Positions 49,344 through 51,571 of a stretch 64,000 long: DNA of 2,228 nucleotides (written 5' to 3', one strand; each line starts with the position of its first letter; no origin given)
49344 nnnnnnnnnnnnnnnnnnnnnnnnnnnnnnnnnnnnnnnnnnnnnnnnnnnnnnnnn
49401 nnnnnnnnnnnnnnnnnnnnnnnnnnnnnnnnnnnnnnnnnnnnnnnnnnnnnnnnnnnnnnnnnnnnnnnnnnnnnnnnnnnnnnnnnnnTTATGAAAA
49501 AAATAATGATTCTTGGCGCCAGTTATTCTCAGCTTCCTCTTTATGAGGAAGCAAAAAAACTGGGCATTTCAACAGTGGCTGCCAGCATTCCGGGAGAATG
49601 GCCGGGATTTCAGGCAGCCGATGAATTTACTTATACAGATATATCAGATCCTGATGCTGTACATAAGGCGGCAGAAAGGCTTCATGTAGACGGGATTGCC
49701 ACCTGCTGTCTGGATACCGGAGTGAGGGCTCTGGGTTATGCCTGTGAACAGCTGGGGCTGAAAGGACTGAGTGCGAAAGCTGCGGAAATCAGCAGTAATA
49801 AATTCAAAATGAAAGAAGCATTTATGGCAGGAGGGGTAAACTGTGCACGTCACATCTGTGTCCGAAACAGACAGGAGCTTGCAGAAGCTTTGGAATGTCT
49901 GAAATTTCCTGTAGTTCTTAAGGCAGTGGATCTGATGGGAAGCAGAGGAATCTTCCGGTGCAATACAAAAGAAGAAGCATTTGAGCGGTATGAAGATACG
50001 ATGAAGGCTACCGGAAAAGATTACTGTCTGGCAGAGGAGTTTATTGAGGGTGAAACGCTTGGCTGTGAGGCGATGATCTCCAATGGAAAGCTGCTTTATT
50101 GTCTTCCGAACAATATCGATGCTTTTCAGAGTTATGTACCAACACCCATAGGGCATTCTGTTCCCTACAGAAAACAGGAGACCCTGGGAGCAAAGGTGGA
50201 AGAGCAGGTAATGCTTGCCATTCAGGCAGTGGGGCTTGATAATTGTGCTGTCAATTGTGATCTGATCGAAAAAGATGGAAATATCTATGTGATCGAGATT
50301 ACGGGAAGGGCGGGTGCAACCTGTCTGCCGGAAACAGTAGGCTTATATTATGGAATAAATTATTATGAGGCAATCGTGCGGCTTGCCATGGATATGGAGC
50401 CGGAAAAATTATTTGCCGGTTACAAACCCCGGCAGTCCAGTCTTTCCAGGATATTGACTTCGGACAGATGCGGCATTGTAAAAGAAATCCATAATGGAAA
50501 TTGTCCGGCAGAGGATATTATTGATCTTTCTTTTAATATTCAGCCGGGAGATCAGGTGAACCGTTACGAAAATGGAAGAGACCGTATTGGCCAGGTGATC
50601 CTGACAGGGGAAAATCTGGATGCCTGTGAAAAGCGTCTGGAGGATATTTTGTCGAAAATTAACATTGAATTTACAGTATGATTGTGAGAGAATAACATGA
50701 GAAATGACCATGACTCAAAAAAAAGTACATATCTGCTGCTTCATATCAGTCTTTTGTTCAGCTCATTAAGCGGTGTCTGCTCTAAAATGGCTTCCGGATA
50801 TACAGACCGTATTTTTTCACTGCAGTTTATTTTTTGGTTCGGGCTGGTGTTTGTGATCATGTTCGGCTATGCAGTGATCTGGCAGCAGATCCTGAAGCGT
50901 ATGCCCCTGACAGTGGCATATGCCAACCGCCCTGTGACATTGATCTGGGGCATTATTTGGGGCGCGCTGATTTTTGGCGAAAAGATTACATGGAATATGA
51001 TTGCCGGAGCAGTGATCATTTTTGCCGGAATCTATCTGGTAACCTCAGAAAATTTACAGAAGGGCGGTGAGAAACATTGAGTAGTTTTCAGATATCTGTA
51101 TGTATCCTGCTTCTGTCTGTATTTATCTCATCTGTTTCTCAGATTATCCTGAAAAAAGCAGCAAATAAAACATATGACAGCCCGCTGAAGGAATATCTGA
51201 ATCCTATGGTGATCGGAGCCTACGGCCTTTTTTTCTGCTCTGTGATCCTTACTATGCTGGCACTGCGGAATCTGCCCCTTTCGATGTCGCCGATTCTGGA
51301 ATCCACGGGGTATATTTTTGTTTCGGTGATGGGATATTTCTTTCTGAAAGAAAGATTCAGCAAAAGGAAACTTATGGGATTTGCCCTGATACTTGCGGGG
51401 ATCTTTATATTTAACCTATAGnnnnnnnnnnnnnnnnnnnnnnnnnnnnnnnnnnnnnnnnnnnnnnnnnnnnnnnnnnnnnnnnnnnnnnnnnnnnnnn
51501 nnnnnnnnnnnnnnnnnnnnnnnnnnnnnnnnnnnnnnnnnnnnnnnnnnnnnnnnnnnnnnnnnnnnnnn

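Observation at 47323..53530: Candidate new system: lipid-carried export of an N-aminoacylated amino sugar in a Gram-positive glycan locus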

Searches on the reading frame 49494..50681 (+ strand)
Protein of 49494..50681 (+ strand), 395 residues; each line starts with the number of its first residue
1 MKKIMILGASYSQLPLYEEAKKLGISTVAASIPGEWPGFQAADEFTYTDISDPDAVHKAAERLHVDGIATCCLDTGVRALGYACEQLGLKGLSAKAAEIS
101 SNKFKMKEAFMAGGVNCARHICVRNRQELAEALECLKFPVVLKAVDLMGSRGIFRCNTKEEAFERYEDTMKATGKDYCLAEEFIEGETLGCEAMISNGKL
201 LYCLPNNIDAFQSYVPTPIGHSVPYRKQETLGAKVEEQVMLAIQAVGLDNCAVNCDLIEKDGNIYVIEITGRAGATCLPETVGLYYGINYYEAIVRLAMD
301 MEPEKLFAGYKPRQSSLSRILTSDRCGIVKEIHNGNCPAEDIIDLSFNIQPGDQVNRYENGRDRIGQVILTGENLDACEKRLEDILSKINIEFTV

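Call 4: search_protein_families(library=pfam, proteins=[window:49494-50681:+], max_evalue=0.01)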
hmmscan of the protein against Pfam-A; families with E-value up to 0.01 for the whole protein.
window:49494-50681:+ (395 aa): 10 families
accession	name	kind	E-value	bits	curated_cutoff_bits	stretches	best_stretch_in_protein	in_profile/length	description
PF18603.7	LAL_C2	-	5.3e-12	46.3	29.4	1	319-393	1-77/78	L-amino acid ligase C-terminal domain 2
PF02655.19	ATP-grasp_3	-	1.7e-09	38.4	23.2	1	101-275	2-159/160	ATP-grasp domain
PF01071.24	GARS_A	-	6.3e-08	33.1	27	1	103-200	3-105/194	Phosphoribosylglycinamide synthetase, ATP-grasp (A) domain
PF13535.11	ATP-grasp_4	-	1.2e-07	31.9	27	1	137-277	2-157/160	ATP-grasp domain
PF18130.6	ATPgrasp_N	-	1.7e-06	28.9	27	1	17-89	1-79/81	ATP-grasp N-terminal domain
PF07478.18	Dala_Dala_lig_C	-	1.2e-05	25.4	24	1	125-276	23-179/204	D-ala D-ala ligase C-terminus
PF02786.22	CPSase_L_D2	-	7.3e-05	22.8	19.8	1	112-186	11-91/211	Carbamoyl-phosphate synthase L chain, ATP binding domain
PF02222.28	ATP-grasp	-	0.0001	22.4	27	1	112-272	5-162/179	ATP-grasp domain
PF02955.21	GSH-S_ATP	-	0.00027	20.9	23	1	123-200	18-95/175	Prokaryotic glutathione synthetase, ATP-grasp domain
PF08443.16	RimK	-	0.00081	19.5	21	0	101-185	2-83/188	RimK-like ATP-grasp domain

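Call 5: search_protein_families(library=ncbifam, proteins=[window:49494-50681:+], max_evalue=0.01)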
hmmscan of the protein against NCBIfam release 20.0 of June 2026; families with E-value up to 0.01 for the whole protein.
window:49494-50681:+ (395 aa): 37 families (the best 25 are shown)
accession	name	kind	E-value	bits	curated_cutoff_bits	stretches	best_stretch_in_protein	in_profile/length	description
NF002563.0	PRK02186.1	subfamily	4e-25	88.2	625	1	47-392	52-395/890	argininosuccinate lyase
NF053745.1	AAntcapLigBacD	equivalog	4.8e-13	48.3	850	1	53-168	88-202/471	alanine--anticapsin ligase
NF005543.0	PRK07206.1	subfamily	1.4e-11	43.8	302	1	3-378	4-397/416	hypothetical protein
TIGR01205.1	D_ala_D_alaTIGR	subfamily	5.4e-11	42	245.65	1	92-276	96-290/318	D-alanine--D-alanine ligase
NF002378.0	PRK01372.1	subfamily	1e-10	40.9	243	1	94-296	92-296/305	D-alanine--D-alanine ligase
TIGR00877.1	purD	equivalog_domain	1.5e-10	40.4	288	1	87-200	87-207/425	phosphoribosylamine--glycine ligase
NF053643.1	Ddl_archaea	equivalog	5.9e-09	35.3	500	1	94-276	98-275/367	putative pseudomurein biosynthesis ATP-grasp protein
NF006766.0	PRK09288.1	equivalog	2.8e-08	32.9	339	1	2-188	13-202/396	formate-dependent phosphoribosylglycinamide formyltransferase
NF005525.0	PRK07178.1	equivalog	6.1e-08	31.7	768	1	80-186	90-200/471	acetyl-CoA carboxylase biotin carboxylase subunit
NF004679.0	PRK06019.1-5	equivalog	6.2e-08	31.8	326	1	2-185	3-181/376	5-(carboxyamino)imidazole ribonucleotide synthase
NF041595.1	dap_A_syn_DdaF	equivalog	6.6e-08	31.7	840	1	96-277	109-296/424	dapdiamide A synthase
NF009403.0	PRK12767.1-2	equivalog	1.4e-07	31.1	286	1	96-193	101-193/342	carbamoyl phosphate synthase-like protein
TIGR01161.1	purK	equivalog_domain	1.4e-07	31.1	318.4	1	15-187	13-181/362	5-(carboxyamino)imidazole ribonucleotide synthase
TIGR01142.1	purT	equivalog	2.4e-07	30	502.15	1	3-189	1-190/380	phosphoribosylglycinamide formyltransferase 2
NF002527.0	PRK01966.1-3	equivalog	2.6e-07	30.1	310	1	91-219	107-240/332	D-alanine--D-alanine ligase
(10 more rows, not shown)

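Call 10: search_solved_structures(query=window:49494-50681:+, max_evalue=0.001)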
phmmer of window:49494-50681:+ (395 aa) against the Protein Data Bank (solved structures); distinct sequences matched with E-value up to 0.001: 17.
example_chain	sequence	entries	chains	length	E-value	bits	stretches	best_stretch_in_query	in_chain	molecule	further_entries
4dim_A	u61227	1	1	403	1.4e-107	363.3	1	2-391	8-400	Phosphoribosylglycinamide synthetase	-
3wo1_A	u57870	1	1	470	1.1e-13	54.2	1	55-289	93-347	Alanine-anticapsin ligase BacD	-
3wnz_A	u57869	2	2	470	6.3e-13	51.7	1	55-288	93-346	Alanine-anticapsin ligase BacD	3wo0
3vmm_A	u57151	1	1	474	6.5e-13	51.7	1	55-288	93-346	Alanine-anticapsin ligase BacD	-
3vot_A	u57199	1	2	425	9.6e-12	47.8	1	13-322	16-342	L-amino acid ligase, BL00235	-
2yrw_A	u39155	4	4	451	3.8e-06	29.4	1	37-205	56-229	Phosphoribosylglycinamide synthetase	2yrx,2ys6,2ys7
2yw2_A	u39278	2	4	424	5.4e-06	28.9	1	82-209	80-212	Phosphoribosylamine--glycine ligase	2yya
4wd3_A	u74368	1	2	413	1.2e-05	27.8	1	74-332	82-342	L-amino acid ligase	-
1ulz_A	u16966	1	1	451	2.8e-05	26.5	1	82-188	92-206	pyruvate carboxylase n-terminal domain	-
2czg_A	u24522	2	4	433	5.5e-05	25.6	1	2-210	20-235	phosphoribosylglycinamide formyl transferase | 433aa long hypothetical phosphoribosylglycinamide formyl transferase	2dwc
2ip4_A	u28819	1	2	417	0.00028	23.2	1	84-240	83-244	Phosphoribosylamine--glycine ligase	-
7kct_A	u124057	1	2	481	0.00033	23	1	82-186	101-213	2-oxoglutarate carboxylase small subunit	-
7kbl_A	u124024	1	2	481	0.00033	23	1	82-186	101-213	2-oxoglutarate carboxylase small subunit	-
5d8d_A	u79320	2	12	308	0.00037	22.8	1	91-277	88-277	D-alanine--D-alanine ligase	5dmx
2qk4_A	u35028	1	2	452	0.00041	22.7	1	90-205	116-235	Trifunctional purine biosynthetic protein adenosine-3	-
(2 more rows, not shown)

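Call 54: find_homologous_proteins(query=window:49494-50681:+, max_evalue=1e-30)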
Query window:49494-50681:+ (395 aa): 752 proteins with E <= 1e-30 among 7285 candidates; the best 120 are listed.
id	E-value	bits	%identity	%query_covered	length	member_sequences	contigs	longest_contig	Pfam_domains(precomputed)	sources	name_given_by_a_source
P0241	9.2e-252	853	95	100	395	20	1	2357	PF13535.12,PF02655.20,PF01071.25,PF18603.8,PF07478.19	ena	-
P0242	6.4e-244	827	91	100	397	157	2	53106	PF13535.12,PF02655.20,PF01071.25,PF18603.8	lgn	-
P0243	2.8e-229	779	86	100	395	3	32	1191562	PF13535.12,PF02786.23,PF02222.28,PF02655.20,PF01071.25,PF18603.8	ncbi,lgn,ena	-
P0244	1.6e-221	753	84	100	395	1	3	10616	PF13535.12,PF02222.28,PF18130.7,PF02655.20,PF01071.25,PF18603.8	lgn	-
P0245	2.2e-216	736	81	100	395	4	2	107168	PF13535.12,PF02222.28,PF18130.7,PF02655.20,PF01071.25,PF18603.8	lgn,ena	-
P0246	9.1e-214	728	80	100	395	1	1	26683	PF13535.12,PF02786.23,PF02222.28,PF18130.7,PF02655.20,PF01071.25,PF18603.8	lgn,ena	-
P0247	1.3e-213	727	80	100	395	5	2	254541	PF13535.12,PF02786.23,PF02222.28,PF18130.7,PF02655.20,PF01071.25,PF18603.8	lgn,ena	-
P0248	5.3e-213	725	80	100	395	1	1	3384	PF13535.12,PF02786.23,PF02222.28,PF18130.7,PF02655.20,PF01071.25,PF18603.8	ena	-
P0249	6.0e-213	725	80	100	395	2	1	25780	PF13535.12,PF02786.23,PF02222.28,PF18130.7,PF02655.20,PF01071.25,PF18603.8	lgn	-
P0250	6.5e-213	725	79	100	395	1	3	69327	PF13535.12,PF02786.23,PF02222.28,PF18130.7,PF02655.20,PF01071.25,PF18603.8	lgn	-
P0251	8.7e-213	724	80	100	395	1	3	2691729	PF13535.12,PF02786.23,PF02222.28,PF18130.7,PF02655.20,PF01071.25,PF18603.8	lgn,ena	-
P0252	3.4e-212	723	80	100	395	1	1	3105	PF13535.12,PF02786.23,PF02222.28,PF18130.7,PF02655.20,PF01071.25,PF18603.8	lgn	-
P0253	4.5e-212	722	80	100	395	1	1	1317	PF13535.12,PF02786.23,PF02222.28,PF18130.7,PF02655.20,PF01071.25,PF18603.8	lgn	-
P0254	4.7e-212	722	80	100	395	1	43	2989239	PF13535.12,PF02786.23,PF02222.28,PF18130.7,PF02655.20,PF01071.25,PF18603.8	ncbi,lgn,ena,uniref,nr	ncbi:ATP-grasp domain-containing protein [Blautia sp. XA-2221]|uniref:ATP-grasp domain-containing pr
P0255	6.3e-212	722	80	100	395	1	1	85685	PF13535.12,PF02786.23,PF02222.28,PF18130.7,PF02655.20,PF01071.25,PF18603.8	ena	-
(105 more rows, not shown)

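Call 55: search_dna_similar(query=window:49494-50678:+, collection=plasmids, mode=protein, max_evalue=1e-20, max_rows=15)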
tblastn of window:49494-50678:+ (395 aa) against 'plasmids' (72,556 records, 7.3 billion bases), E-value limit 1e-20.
Records with a match: 13; places in all: 14; records where one place covers at least 80% of the query: 12.
Best place of each record, by identity: <60% 13.
By first word of the organism name: Brachyspira 6; Parabacteroides 1; Aureibacter 1; Enterococcus 1; Bacteroides 1; Streptomyces 1; Providencia 1; Alicyclobacillus 1.
By predicted mobility (MOB-suite, as given by PLSDB): non-mobilizable 13.
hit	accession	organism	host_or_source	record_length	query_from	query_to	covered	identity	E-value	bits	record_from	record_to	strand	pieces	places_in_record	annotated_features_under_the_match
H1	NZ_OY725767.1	Parabacteroides distasonis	-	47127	2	393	99%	39.2%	2e-92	310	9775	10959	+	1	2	ATP-grasp domain-containing protein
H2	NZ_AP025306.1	Aureibacter tunicatorum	-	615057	2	392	99%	30.2%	5e-43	167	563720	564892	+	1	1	ATP-grasp domain-containing protein | hypothetical protein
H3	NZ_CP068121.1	Enterococcus hirae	-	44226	2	393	99%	25.9%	4e-27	120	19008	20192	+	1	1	ATP-grasp domain-containing protein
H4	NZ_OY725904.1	Bacteroides finegoldii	-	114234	2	391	99%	25.5%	5e-29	126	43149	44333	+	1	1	ATP-grasp domain-containing protein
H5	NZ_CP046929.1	Brachyspira hyodysenteriae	Sus scrofa domesticus,Fecal swab,feces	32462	1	385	97%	24.9%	7e-29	126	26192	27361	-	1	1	ATP-grasp domain-containing protein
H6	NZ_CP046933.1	Brachyspira hyodysenteriae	Sus scrofa domesticus,Fecal swab,feces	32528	1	385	97%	24.9%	7e-29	126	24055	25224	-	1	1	ATP-grasp domain-containing protein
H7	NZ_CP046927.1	Brachyspira hyodysenteriae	Sus scrofa domesticus,Fecal swab,feces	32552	1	385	97%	24.9%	7e-29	126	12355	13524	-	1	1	ATP-grasp domain-containing protein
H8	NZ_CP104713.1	Brachyspira hyodysenteriae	pig,faecal swab,feces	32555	1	385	97%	24.9%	7e-29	126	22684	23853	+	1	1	ATP-grasp domain-containing protein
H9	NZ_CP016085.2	Brachyspira hyodysenteriae ATCC 27164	Sus scrofa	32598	1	385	97%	24.9%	7e-29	126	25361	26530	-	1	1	ATP-grasp domain-containing protein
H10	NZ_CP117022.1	Brachyspira hyodysenteriae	pig,faecal swab,feces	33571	1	385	97%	24.9%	7e-29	126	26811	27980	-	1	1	ATP-grasp domain-containing protein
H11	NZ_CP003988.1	Streptomyces sp. 769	soil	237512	4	383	96%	24.7%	6e-22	105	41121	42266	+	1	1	ATP-grasp domain-containing protein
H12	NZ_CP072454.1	Providencia sp. R33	rabbit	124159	43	383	86%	24.9%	4e-22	106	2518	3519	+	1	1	ATP-grasp domain-containing protein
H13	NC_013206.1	Alicyclobacillus acidocaldarius subsp. acidocaldarius DSM ...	-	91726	84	394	79%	25.5%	3e-21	103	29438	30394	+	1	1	ATP-grasp domain-containing protein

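Call 56: get_annotated_region(hit=H1, flank=9000)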
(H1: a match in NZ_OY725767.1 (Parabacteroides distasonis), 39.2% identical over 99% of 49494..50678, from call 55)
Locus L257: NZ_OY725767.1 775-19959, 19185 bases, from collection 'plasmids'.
description: Parabacteroides distasonis strain Parabacteroides distasonis TSDC17.2-1.1 plasmid 22, complete sequence
organism: Parabacteroides distasonis (NCBI taxid 823)
taxonomy: Bacteria; Bacteroidota; Bacteroidia; Bacteroidales; Tannerellaceae; Parabacteroides; Parabacteroides distasonis
host: -; source: -; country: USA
typing (MOB-suite, as given by PLSDB): non-mobilizable
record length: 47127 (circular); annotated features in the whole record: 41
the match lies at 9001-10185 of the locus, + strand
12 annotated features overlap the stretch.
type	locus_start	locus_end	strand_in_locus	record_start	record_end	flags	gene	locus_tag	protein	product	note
CDS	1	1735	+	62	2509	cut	-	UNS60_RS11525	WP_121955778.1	polysaccharide biosynthesis tyrosine autokinase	GO:0045226 - extracellular polysaccharide biosynthetic process [Evidence IEA]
CDS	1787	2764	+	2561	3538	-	-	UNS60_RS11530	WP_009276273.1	glycosyltransferase family 2 protein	-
CDS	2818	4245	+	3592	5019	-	-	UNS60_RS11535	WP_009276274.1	O-antigen polysaccharide polymerase Wzy family protein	-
CDS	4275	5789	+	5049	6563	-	-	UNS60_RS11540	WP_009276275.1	oligosaccharide flippase family protein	-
CDS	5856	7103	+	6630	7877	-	-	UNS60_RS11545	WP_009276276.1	glycosyltransferase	-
CDS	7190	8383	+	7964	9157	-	-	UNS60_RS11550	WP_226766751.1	ATP-grasp domain-containing protein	-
CDS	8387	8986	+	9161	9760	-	-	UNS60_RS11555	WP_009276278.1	sugar transferase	GO:0006486 - protein glycosylation [Evidence IEA]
CDS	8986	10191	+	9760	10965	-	-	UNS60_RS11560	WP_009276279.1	ATP-grasp domain-containing protein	-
CDS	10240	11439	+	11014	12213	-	-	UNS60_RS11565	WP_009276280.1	DegT/DnrJ/EryC1/StrS family aminotransferase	-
CDS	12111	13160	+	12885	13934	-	-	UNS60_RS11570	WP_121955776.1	DUF3810 domain-containing protein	-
CDS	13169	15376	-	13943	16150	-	-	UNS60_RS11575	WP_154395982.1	alpha-galactosidase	-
CDS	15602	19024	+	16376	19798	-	ileS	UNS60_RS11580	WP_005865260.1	isoleucine--tRNA ligase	GO:0006428 - isoleucyl-tRNA aminoacylation [Evidence IEA]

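Call 69: get_annotated_region(hit=H9, flank=9000)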
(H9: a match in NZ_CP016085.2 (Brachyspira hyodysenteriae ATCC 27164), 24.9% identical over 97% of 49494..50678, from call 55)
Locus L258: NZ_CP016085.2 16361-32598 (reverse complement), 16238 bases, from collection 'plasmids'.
description: Brachyspira hyodysenteriae ATCC 27164 strain B-78 plasmid pBhyoB78, complete sequence
organism: Brachyspira hyodysenteriae ATCC 27164 (NCBI taxid 1266923)
taxonomy: Bacteria; Spirochaetota; Spirochaetia; Brachyspirales; Brachyspiraceae; Brachyspira; Brachyspira hyodysenteriae; Brachyspira hyodysenteriae ATCC 27164
host: -; source: Sus scrofa; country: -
typing (MOB-suite, as given by PLSDB): non-mobilizable; replicon rep_cluster_768
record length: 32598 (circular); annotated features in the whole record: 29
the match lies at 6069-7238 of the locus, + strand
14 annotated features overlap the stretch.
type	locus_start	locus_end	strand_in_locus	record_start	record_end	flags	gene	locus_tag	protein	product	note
CDS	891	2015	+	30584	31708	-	-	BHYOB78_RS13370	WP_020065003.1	DegT/DnrJ/EryC1/StrS aminotransferase family protein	-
CDS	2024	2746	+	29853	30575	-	-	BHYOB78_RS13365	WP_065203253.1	acetyltransferase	-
CDS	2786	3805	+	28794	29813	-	-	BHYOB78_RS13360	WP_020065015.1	NAD-dependent epimerase/dehydratase family protein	-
CDS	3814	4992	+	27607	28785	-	-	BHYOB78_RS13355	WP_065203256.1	class I SAM-dependent methyltransferase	-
CDS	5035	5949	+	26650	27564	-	-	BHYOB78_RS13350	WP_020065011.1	radical SAM/SPASM domain-containing protein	-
CDS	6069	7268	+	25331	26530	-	-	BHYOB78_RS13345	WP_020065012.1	ATP-grasp domain-containing protein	-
CDS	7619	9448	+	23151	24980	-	-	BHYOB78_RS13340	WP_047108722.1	ATP-grasp fold amidoligase family protein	-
CDS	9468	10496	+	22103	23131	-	-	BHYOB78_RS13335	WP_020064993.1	rhamnan synthesis F family protein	-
CDS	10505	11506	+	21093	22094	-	-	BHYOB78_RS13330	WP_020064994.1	rhamnan synthesis F family protein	-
CDS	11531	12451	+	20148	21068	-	-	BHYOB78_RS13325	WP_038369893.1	glycosyltransferase domain-containing protein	-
CDS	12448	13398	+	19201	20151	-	-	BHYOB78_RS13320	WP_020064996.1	GDP-mannose 4,6-dehydratase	-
CDS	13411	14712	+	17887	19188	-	-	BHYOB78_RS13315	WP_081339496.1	ATP-grasp fold amidoligase family protein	-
CDS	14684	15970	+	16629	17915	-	-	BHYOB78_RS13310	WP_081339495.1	ATP-grasp fold amidoligase family protein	-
CDS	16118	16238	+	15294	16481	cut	-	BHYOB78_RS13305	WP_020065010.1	glycosyltransferase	-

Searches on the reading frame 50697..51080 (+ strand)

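Call 4: search_protein_families(library=pfam, proteins=[window:50697-51080:+], max_evalue=0.01)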
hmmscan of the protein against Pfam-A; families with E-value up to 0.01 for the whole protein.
window:50697-51080:+ (127 aa): 2 families
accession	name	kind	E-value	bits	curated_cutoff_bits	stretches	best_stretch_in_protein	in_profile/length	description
PF00892.27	EamA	-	5.4e-08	33.7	28.2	1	48-116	66-134/135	EamA-like transporter family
PF03151.22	TPT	-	0.0033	17.3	30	1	10-114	188-289/291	Triose-phosphate Transporter family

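Call 5: search_protein_families(library=ncbifam, proteins=[window:50697-51080:+], max_evalue=0.01)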
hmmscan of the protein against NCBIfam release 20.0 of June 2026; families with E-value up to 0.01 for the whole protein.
window:50697-51080:+ (127 aa): 5 families
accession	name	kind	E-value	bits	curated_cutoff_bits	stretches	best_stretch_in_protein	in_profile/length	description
NF011625.2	PRK15051.1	equivalog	2.3e-08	34.2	92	1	12-117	3-109/111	4-amino-4-deoxy-L-arabinose-phosphoundecaprenol flippase subunit ArnE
NF050091.1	ArAmAcExpYddG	equivalog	0.0022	17.5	300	1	12-120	33-140/285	aromatic amino acid exporter YddG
NF051482.1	EbrB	exception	0.0031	18.2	160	1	20-117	12-103/105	SMR family multidrug efflux transporter EbrB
NF002816.2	PRK02971.1-2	equivalog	0.004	17.6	99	1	50-118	46-119/120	4-amino-4-deoxy-L-arabinose-phosphoundecaprenol flippase subunit ArnF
NF051481.1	EbrA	exception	0.0044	17.3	160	1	11-115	4-102/104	SMR family multidrug efflux transporter EbrA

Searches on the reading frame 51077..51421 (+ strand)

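Call 4: search_protein_families(library=pfam, proteins=[window:51077-51421:+], max_evalue=0.01)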
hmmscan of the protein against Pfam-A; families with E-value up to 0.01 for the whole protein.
window:51077-51421:+ (114 aa): 6 families
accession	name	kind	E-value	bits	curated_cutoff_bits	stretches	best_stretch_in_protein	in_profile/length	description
PF00892.27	EamA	-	2.1e-10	41.4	28.2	1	10-113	33-134/135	EamA-like transporter family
PF08449.17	UAA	-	7.9e-05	22.4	26.2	1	22-114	56-140/311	UAA transporter family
PF00893.25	Multi_Drug_Res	-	0.0008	20.3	23.7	1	47-105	34-93/93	Small Multidrug Resistance protein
PF10639.15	TMEM234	-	0.00086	19.8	30.1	1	44-111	43-111/113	Putative transmembrane family 234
PF03151.22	TPT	-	0.0031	17.4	30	1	6-111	30-134/291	Triose-phosphate Transporter family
PF16913.11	PUNUT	-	0.0082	15.9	30.6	1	11-107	46-139/321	Purine nucleobase transmembrane transport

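Call 5: search_protein_families(library=ncbifam, proteins=[window:51077-51421:+], max_evalue=0.01)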
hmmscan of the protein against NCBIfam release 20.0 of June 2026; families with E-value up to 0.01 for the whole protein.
window:51077-51421:+ (114 aa): 11 families
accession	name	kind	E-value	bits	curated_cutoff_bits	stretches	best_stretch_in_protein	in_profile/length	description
NF051481.1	EbrA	exception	3e-07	30.7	160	1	41-114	33-104/104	SMR family multidrug efflux transporter EbrA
TIGR03340.1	phn_DUF6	hypoth_equivalog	6.8e-07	29.2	288.15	1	44-111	214-280/281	phosphonate utilization associated putative membrane protein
NF011625.2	PRK15051.1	equivalog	9.9e-07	29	92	1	10-112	5-107/111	4-amino-4-deoxy-L-arabinose-phosphoundecaprenol flippase subunit ArnE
NF002816.2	PRK02971.1-2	equivalog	1.3e-06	28.9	99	1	14-113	6-117/120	4-amino-4-deoxy-L-arabinose-phosphoundecaprenol flippase subunit ArnF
NF051482.1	EbrB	exception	6.3e-06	26.8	160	1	46-113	34-102/105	SMR family multidrug efflux transporter EbrB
TIGR00950.1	2A78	equivalog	0.00011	21.8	230.2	1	15-112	26-117/264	carboxylate/amino acid/amine transporter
NF033137.0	SMR_qac_int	equivalog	0.00054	20.5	188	1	27-114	17-102/109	Qac family quaternary ammonium compound efflux SMR transporter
NF008512.1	PRK11431.1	equivalog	0.0027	18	126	1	40-111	28-99/104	quaternary ammonium compound efflux SMR transporter SugE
NF033469.1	SMR_qac_bcrB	exception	0.0041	17.7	205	1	41-113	30-102/105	quaternary ammonium compound efflux SMR transporter BcrB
NF033470.1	SMR_qac_bcrC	exception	0.0042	17.6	225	1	44-113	33-102/114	quaternary ammonium compound efflux SMR transporter BcrC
NF000067.2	SMR_qac_FL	exception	0.0088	16.6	205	1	42-114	33-103/110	quaternary ammonium compound efflux SMR transporter QacL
